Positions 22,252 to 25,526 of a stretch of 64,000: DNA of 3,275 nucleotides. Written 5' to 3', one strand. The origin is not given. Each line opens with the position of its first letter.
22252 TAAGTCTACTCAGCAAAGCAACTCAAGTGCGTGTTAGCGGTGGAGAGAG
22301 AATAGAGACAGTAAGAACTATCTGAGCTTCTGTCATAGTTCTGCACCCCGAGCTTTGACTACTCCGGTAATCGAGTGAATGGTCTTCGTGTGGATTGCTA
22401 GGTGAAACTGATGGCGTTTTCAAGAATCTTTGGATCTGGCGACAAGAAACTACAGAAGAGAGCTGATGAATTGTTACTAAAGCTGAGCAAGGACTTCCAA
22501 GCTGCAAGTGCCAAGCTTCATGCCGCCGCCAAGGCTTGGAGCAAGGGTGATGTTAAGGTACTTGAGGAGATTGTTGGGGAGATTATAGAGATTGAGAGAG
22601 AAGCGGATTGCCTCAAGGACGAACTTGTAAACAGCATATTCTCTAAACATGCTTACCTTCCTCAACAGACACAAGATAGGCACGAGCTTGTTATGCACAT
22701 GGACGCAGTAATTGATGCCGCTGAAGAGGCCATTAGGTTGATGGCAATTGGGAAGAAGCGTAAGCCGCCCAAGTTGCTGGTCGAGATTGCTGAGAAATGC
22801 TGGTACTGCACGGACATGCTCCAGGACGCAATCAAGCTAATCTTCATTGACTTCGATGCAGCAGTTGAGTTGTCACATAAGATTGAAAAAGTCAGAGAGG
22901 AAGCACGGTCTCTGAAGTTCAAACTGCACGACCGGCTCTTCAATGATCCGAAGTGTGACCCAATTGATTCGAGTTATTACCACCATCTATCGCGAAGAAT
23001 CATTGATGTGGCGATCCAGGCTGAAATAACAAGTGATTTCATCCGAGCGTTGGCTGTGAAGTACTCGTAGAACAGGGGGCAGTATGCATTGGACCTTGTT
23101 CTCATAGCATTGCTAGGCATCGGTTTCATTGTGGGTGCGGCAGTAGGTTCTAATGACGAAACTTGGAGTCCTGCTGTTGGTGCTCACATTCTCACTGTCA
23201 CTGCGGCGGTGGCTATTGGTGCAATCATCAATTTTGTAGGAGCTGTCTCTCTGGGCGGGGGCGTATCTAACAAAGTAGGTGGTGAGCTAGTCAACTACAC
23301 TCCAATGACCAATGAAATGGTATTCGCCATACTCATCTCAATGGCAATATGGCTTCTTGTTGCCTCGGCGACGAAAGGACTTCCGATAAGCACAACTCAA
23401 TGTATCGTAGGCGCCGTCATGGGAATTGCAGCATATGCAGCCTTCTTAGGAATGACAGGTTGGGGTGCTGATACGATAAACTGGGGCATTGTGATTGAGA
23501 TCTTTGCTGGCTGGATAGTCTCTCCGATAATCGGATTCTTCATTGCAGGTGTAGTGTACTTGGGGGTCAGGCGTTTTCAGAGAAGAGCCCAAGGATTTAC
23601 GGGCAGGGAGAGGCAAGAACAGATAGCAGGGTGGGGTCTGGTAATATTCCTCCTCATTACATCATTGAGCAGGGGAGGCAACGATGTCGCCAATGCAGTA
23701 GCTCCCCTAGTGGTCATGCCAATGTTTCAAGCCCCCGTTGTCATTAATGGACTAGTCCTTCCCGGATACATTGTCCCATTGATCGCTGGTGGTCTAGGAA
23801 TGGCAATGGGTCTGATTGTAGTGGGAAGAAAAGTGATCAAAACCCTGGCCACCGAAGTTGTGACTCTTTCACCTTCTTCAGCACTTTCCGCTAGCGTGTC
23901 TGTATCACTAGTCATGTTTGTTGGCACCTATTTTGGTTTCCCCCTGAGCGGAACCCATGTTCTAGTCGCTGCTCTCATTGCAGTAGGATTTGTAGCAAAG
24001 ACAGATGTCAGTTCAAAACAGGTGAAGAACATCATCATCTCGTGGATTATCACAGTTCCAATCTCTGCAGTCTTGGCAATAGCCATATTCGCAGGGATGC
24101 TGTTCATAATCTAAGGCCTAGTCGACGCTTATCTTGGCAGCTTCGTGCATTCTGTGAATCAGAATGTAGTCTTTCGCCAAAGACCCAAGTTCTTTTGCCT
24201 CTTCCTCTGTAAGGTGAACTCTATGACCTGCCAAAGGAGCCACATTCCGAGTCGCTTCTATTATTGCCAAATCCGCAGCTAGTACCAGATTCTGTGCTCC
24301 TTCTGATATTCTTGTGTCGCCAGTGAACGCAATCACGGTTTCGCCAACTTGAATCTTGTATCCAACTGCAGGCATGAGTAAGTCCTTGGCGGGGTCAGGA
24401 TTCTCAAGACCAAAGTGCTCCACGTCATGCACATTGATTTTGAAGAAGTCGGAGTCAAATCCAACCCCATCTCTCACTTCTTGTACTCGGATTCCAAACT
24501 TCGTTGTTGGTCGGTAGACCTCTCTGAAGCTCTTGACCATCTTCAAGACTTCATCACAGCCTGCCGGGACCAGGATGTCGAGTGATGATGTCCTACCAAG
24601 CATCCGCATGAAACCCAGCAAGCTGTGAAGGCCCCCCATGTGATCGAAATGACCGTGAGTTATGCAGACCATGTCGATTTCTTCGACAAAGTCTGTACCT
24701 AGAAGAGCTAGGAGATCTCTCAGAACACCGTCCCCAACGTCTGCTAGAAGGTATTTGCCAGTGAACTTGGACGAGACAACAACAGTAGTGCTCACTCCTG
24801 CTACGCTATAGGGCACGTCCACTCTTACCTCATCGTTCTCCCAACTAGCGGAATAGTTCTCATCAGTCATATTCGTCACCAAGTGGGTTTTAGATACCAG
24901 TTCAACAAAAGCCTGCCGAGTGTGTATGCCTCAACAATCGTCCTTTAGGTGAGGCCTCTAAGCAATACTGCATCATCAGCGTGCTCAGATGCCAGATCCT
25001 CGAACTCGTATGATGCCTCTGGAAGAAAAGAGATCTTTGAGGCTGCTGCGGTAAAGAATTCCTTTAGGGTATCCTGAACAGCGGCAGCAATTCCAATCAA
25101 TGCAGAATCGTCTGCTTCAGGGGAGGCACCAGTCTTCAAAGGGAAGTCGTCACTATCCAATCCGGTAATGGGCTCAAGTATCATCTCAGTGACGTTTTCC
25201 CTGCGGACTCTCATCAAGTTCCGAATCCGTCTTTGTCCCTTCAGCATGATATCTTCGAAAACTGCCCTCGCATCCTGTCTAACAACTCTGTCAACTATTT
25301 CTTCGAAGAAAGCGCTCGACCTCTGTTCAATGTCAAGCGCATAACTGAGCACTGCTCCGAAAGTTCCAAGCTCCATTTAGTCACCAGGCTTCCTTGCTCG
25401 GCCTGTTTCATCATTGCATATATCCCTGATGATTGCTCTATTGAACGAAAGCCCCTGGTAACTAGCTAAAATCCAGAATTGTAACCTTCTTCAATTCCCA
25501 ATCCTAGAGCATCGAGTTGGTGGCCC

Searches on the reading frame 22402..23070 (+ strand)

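Call 6: search_protein_families(library=pfam, proteins=[window:22402-23070:+])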
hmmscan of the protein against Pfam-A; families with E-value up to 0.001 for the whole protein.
window:22402-23070:+ (222 aa): 1 family
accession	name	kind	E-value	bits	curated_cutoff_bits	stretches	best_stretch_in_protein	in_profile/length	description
PF01865.21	PhoU_div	-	2.3e-15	57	24.4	1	25-218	13-212/214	Protein of unknown function DUF47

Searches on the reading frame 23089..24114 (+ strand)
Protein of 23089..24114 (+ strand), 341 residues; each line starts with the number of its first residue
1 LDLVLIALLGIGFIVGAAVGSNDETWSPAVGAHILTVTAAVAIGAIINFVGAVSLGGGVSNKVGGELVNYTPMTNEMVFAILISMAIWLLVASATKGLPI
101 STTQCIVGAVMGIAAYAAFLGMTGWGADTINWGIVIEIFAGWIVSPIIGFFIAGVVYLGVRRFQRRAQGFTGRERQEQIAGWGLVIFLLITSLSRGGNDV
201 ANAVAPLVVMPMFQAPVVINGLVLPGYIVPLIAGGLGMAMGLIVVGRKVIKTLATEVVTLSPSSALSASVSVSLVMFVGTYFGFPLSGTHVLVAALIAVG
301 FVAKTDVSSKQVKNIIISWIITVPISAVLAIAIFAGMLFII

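Call 6: search_protein_families(library=pfam, proteins=[window:23089-24114:+])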
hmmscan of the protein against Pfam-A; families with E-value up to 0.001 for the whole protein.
window:23089-24114:+ (341 aa): 1 family
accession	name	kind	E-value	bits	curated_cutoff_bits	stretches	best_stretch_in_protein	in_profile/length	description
PF01384.25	PHO4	-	3e-59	201.2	33.7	1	25-330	9-350/350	Phosphate transporter family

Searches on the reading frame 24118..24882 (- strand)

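Call 6: search_protein_families(library=pfam, proteins=[window:24118-24882:-])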
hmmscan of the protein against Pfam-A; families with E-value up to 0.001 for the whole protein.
window:24118-24882:- (254 aa): 2 families
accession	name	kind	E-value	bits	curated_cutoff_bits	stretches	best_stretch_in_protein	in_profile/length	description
PF12706.13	Lactamase_B_2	-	7.5e-17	62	27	1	64-232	26-186/200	Beta-lactamase superfamily domain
PF00753.33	Lactamase_B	-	1.5e-07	32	22.7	1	36-200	12-160/196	Metallo-beta-lactamase superfamily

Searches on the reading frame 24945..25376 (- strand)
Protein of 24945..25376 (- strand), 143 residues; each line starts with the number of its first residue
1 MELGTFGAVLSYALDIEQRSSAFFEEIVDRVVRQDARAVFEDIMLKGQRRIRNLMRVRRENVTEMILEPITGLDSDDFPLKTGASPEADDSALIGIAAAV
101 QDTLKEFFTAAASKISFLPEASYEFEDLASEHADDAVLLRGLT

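Call 6: search_protein_families(library=pfam, proteins=[window:24945-25376:-])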
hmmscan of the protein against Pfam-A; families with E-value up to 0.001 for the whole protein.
window:24945-25376:- (143 aa): 0 families

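Call 36: search_protein_families(library=pfam, proteins=[window:24945-25376:-], max_evalue=10)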
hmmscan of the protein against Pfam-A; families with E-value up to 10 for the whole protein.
window:24945-25376:- (143 aa): 0 families

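Call 37: find_homologous_proteins(query=window:24945-25376:-, max_evalue=0.001)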
Query window:24945-25376:- (143 aa): 432 proteins with E <= 0.001 among 557 candidates; the best 120 are listed.
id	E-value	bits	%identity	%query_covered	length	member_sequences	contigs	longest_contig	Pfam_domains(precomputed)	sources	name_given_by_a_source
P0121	2.8e-83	294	100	100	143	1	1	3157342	-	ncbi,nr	ncbi:MAG: hypothetical protein JSW61_05890 [Candidatus Thorarchaeota archaeon]|nr:MAG: hypothetical 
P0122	1.8e-69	250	85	100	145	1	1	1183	-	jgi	jgi:hypothetical protein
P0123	8.4e-68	244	80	100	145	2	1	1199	-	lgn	-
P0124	1.0e-33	134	47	97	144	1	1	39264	-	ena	-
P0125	2.5e-33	133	49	92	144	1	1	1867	-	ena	-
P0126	5.4e-33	132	50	92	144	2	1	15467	-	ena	-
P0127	6.7e-33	131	50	92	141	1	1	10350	-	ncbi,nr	ncbi:hypothetical protein E4H12_05585 [Candidatus Thorarchaeota archaeon]|nr:MAG: hypothetical prote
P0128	2.9e-32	129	50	92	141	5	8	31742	-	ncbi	ncbi:MAG: hypothetical protein ACTSSE_11665 [Candidatus Thorarchaeota archaeon]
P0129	3.7e-32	129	49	94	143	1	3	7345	-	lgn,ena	-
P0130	1.6e-31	127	47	98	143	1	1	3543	-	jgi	jgi:hypothetical protein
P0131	1.8e-31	127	48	92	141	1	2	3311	-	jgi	-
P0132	2.4e-31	126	51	96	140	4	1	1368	-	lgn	-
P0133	2.7e-31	126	48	92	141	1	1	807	-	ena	-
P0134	3.6e-31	126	48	92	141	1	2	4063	-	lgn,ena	-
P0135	3.9e-31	126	48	92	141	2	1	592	-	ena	-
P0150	1.1e-29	121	47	96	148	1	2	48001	PF13668.13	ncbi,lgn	-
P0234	1.1e-26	111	44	95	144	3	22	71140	-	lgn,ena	-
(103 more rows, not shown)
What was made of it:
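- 24945..25376 (-): Conserved seventh gene: a 143-aa ferritin-like four-helix-bundle protein of unknown function. All named members are Asgard. It has an invariant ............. motif and no conserved Cys or His. The family has 432 proteins (call 37).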

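Call 48: predict_structure(alignment_id=A1)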
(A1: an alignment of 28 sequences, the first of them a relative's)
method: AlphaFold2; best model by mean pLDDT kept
length: 143 residues; sequences in the alignment: 28
mean_pLDDT: 95.4   pTM: 0.90
mean pLDDT of the five models: 95.4, 94.2, 93.8, 93.6, 93.4
residues with pLDDT >= 90: 130; 70-90: 13; 50-70: 0; < 50: 0
segments of 3 or more residues with pLDDT < 50: none
pLDDT, mean of each block of 10 residues (from residue 1): 95 98 95 97 98 96 85 95 92 97 99 95 98 98 92
secondary structure, 60 per line:
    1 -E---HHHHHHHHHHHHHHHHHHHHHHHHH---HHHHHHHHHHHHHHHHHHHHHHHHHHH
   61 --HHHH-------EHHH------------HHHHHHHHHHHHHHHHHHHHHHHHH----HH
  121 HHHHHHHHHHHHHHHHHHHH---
elements in order: H6-30 H34-60 H63-66 H90-114 H119-140
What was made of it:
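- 24945..25376 (-): AF2 pLDDT is 95.4 (call 48).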

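Call 51: fold_search(model_id=the predicted structure, library=pdb)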
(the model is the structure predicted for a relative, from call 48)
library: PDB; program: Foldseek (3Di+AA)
matches with E <= 10: 724; with E <= 0.001: 0
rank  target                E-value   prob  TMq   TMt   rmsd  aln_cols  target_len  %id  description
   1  2vzb_A                3.6e-03  1.00  0.68  0.59   5.1       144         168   14  A Dodecameric Thioferritin in the Bacterial Domain, Characterization of the Bacterioferritin-Related Protein from Bact (released 2009-11-17)
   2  5ww9_C                4.5e-03  1.00  0.69  0.62   5.0       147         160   15  Crystal structure of R73E mutant of the second DNA-Binding protein under starvation from Mycobacterium smegmatis (released 2017-08-09)
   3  5ww9_B                4.8e-03  1.00  0.71  0.65   5.5       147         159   15  Crystal structure of R73E mutant of the second DNA-Binding protein under starvation from Mycobacterium smegmatis (released 2017-08-09)
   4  4m35_A                4.8e-03  1.00  0.70  0.63   6.2       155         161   14  Crystal structure of gated-pore mutant H126/141D of second DNA-Binding protein under starvation from Mycobacterium sme (released 2014-03-05)
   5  4m34_C                4.8e-03  1.00  0.71  0.66   7.0       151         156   13  Crystal structure of gated-pore mutant D138H of second DNA-Binding protein under starvation from Mycobacterium smegmat (released 2014-03-05)
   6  2vzb_B                5.0e-03  1.00  0.69  0.60   5.1       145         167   14  A Dodecameric Thioferritin in the Bacterial Domain, Characterization of the Bacterioferritin-Related Protein from Bact (released 2009-11-17)
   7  4m35_B                5.3e-03  1.00  0.71  0.64   5.8       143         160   14  Crystal structure of gated-pore mutant H126/141D of second DNA-Binding protein under starvation from Mycobacterium sme (released 2014-03-05)
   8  4m32_A                5.3e-03  1.00  0.71  0.64   5.8       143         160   14  Crystal structure of gated-pore mutant D138N of second DNA-Binding protein under starvation from Mycobacterium smegmat (released 2014-03-05)
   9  4m34_D                5.6e-03  1.00  0.70  0.64   5.0       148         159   15  Crystal structure of gated-pore mutant D138H of second DNA-Binding protein under starvation from Mycobacterium smegmat (released 2014-03-05)
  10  5ww8_C                6.0e-03  1.00  0.76  0.69   5.6       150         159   11  Crystal structure of the second DNA-Binding protein under starvation from Mycobacterium smegmatis soaked with iron in  (released 2017-08-09)
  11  5hjh_A                7.0e-03  1.00  0.73  0.60   4.9       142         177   10  Dps4 from Nostoc punctiforme in complex with Fe ions (released 2017-01-25)
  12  4m33_A                7.4e-03  1.00  0.70  0.63   6.2       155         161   14  Crystal structure of gated-pore mutant H141D of second DNA-Binding protein under starvation from Mycobacterium smegmat (released 2014-03-05)
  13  3bt5                  7.4e-03  1.00  0.55  0.52   8.4       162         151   11  Crystal structure of DUF305 fragment from Deinococcus radiodurans (released 2008-01-15)
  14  5hjh_D                7.9e-03  1.00  0.74  0.61   4.9       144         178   10  Dps4 from Nostoc punctiforme in complex with Fe ions (released 2017-01-25)
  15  4m33_B                9.8e-03  1.00  0.70  0.63   6.2       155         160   14  Crystal structure of gated-pore mutant H141D of second DNA-Binding protein under starvation from Mycobacterium smegmat (released 2014-03-05)
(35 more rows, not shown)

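Call 71: find_encoding_contigs(protein=P0150, flank=8000, max_places=2)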
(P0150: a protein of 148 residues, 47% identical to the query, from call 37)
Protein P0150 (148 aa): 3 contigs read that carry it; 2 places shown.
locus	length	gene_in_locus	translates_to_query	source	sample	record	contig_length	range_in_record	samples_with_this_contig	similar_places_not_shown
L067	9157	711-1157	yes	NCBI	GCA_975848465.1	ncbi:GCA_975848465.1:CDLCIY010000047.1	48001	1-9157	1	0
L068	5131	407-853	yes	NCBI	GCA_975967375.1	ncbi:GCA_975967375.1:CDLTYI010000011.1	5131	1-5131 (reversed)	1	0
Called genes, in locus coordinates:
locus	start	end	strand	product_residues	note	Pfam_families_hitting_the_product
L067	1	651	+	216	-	?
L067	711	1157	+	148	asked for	PF13668:Ferritin_2 (faint)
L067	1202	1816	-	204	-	-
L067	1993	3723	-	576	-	PF00270:DEAD, PF04851:ResIII, PF00271:Helicase_C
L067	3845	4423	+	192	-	PF01625:PMSR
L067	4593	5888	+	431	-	PF05977:MFS_3, PF07690:MFS_1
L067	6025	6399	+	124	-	-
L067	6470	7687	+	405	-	-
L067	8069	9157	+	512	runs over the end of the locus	PF00528:BPD_transp_1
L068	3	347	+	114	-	?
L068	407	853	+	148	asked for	PF13668:Ferritin_2 (faint)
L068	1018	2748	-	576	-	PF00270:DEAD, PF04851:ResIII, PF00271:Helicase_C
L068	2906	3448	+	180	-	PF01625:PMSR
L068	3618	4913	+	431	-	PF05977:MFS_3, PF07690:MFS_1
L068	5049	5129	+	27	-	?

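Call 72: find_encoding_contigs(protein=P0234, flank=8000, max_places=2)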
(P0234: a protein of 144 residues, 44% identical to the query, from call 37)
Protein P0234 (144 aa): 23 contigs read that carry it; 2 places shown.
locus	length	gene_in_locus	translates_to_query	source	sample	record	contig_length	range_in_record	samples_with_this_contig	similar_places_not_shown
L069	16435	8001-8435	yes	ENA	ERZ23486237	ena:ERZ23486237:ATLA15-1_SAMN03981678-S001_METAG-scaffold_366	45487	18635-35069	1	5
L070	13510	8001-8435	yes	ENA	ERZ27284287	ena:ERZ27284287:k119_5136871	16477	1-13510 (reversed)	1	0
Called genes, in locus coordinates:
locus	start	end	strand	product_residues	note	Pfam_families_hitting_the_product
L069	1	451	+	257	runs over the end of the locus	PF03703:bPH_2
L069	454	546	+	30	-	-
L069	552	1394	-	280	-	PF01261:AP_endonuc_2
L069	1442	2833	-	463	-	PF01979:Amidohydro_1, PF07969:Amidohydro_3 (weak), PF12890:DHOase (weak), PF07969:Amidohydro_3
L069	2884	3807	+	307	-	PF00795:CN_hydrolase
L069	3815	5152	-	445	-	PF00202:Aminotran_3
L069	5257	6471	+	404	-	PF01180:DHO_dh, PF01207:Dus (weak), PF12837:Fer4_6 (faint), PF12797:Fer4_2 (faint), PF12838:Fer4_7 (weak), PF13237:Fer4_10 (weak), PF14697:Fer4_21, PF00037:Fer4 (weak)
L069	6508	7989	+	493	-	PF00171:Aldedh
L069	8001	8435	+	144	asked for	-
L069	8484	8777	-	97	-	-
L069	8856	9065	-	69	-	-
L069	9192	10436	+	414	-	PF01408:GFO_IDH_MocA, PF02894:GFO_IDH_MocA_C, PF22725:GFO_IDH_MocA_C3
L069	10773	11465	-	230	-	PF01209:Ubie_methyltran, PF13489:Methyltransf_23, PF13847:Methyltransf_31, PF08241:Methyltransf_11, PF08242:Methyltransf_12, PF13649:Methyltransf_25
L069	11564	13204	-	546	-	PF09847:12TM_1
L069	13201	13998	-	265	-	PF00005:ABC_tran, PF13304:AAA_21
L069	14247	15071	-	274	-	PF01925:TauE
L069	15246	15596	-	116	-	-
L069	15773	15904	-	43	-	-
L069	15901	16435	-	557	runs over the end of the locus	PF07282:Cas12f1-like_TNB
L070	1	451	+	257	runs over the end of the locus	PF03703:bPH_2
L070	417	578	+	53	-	-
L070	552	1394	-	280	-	PF01261:AP_endonuc_2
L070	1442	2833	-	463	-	PF01979:Amidohydro_1, PF07969:Amidohydro_3 (weak), PF12890:DHOase (weak), PF07969:Amidohydro_3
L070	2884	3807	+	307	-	PF00795:CN_hydrolase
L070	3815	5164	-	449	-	PF00202:Aminotran_3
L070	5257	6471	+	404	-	PF01180:DHO_dh, PF01207:Dus (weak), PF12837:Fer4_6 (faint), PF12797:Fer4_2 (faint), PF12838:Fer4_7 (weak), PF13237:Fer4_10 (weak), PF14697:Fer4_21, PF00037:Fer4 (weak)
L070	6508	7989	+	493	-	PF00171:Aldedh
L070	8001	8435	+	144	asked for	-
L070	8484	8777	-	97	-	-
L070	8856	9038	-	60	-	-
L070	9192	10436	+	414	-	PF01408:GFO_IDH_MocA, PF02894:GFO_IDH_MocA_C, PF22725:GFO_IDH_MocA_C3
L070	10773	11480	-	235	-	PF01209:Ubie_methyltran, PF13489:Methyltransf_23, PF13847:Methyltransf_31, PF08241:Methyltransf_11, PF08242:Methyltransf_12, PF13649:Methyltransf_25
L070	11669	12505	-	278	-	PF01925:TauE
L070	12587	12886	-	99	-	-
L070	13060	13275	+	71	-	-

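Call 81: search_protein_families(library=pfam, alignment_id=A1, max_evalue=0.1)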
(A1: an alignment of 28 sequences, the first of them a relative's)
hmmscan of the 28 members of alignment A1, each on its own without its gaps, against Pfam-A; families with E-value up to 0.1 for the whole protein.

A. member 1, P0121 (143 aa): 0 families

B. families by the number of members that match (of 28 scanned): 20 families
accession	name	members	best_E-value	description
PF13668.12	Ferritin_2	20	8.9e-06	Ferritin-like domain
PF02915.23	Rubrerythrin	5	6.9e-05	Rubrerythrin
PF09537.16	DUF2383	5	0.0037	Domain of unknown function (DUF2383)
PF23295.1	Arm_4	5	0.0054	Armadillo-like repeats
PF07875.18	Coat_F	4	0.0067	Coat F domain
PF00210.30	Ferritin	3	0.034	Ferritin-like domain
PF06287.16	DUF1039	2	0.0087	Protein of unknown function (DUF1039)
PF08825.15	E2_bind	2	0.052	E2 binding domain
PF15935.10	RnlA_toxin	1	0.0049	RNase LS, bacterial toxin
PF07870.16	DUF1657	1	0.0076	Protein of unknown function (DUF1657)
PF18336.7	Tudor_FRX1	1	0.0092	Fragile X messenger ribonucleoprotein 1, Tudor domain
PF14817.11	HAUS5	1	0.0094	HAUS augmin-like complex subunit 5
PF03931.21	Skp1_POZ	1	0.022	Skp1 family, tetramerisation domain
PF00769.24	ERM_C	1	0.026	Ezrin/radixin/moesin family C terminal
PF15188.11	CCDC-167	1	0.033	Coiled-coil domain-containing protein 167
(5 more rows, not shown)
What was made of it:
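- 24945..25376 (-): 20 of 28 members hit Pfam Ferritin_2 weakly (call 81).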
